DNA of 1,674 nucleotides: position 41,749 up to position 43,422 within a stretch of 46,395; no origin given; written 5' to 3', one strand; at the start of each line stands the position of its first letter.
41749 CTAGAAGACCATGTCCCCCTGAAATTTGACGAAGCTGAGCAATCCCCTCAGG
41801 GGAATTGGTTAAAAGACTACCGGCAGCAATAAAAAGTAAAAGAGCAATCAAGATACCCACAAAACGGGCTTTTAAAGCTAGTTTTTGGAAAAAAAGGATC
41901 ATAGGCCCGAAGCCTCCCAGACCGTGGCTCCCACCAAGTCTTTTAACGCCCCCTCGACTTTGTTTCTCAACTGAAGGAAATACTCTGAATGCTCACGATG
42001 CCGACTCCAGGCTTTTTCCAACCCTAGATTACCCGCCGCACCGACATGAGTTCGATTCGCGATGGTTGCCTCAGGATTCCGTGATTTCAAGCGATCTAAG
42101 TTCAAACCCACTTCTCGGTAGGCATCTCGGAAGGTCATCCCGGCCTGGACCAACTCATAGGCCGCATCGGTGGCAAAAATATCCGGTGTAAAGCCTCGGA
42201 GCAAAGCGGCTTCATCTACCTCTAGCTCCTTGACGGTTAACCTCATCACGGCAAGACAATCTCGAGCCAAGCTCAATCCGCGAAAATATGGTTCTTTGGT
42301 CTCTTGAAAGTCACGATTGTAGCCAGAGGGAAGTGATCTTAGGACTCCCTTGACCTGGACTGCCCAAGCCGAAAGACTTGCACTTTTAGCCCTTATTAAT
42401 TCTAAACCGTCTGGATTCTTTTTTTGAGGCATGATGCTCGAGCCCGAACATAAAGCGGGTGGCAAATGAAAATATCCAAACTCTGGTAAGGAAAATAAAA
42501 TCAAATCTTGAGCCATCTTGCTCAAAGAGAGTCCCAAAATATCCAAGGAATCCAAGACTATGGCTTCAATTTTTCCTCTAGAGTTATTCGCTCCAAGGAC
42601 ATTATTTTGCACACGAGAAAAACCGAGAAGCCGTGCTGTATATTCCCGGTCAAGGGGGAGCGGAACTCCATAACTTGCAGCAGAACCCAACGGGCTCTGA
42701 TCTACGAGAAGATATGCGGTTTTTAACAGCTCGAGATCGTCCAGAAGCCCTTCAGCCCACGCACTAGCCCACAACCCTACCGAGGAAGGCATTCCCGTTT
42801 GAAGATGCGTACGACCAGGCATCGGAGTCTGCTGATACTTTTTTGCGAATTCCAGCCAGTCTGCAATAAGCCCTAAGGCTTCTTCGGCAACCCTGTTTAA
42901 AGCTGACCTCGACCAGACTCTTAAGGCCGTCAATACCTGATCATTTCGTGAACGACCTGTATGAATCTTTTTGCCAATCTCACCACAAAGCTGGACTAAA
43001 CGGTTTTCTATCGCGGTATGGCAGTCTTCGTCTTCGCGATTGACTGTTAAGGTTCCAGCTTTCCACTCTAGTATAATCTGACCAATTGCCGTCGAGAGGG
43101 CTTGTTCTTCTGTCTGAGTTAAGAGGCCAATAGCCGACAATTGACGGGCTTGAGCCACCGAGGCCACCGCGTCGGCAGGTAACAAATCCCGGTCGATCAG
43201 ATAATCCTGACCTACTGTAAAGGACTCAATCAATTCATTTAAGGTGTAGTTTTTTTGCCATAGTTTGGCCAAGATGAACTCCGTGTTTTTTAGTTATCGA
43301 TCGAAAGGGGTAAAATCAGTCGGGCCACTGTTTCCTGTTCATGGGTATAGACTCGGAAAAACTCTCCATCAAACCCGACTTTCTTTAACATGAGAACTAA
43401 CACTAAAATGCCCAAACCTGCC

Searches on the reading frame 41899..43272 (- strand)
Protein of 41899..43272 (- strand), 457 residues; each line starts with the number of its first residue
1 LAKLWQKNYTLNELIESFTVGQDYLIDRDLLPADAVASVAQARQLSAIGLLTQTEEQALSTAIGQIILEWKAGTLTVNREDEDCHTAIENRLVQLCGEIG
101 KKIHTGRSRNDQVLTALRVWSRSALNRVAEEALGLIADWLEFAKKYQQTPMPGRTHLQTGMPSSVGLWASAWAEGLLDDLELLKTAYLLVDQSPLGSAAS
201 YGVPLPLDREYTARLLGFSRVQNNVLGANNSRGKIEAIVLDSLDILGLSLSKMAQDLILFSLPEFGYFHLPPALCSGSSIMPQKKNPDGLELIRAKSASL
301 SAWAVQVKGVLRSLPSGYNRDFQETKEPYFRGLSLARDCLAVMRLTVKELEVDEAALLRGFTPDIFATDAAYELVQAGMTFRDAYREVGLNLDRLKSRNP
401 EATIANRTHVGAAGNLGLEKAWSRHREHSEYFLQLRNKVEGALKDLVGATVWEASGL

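Call 8: search_protein_families(library=pfam, proteins=[window:41899-43272:-], max_evalue=0.00001)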
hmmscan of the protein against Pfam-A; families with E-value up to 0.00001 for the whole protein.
window:41899-43272:- (457 aa): 1 family
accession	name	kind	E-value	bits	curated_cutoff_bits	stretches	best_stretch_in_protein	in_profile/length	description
PF00206.25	Lyase_1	-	8.1e-51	173.7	27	1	32-298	26-308/312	Lyase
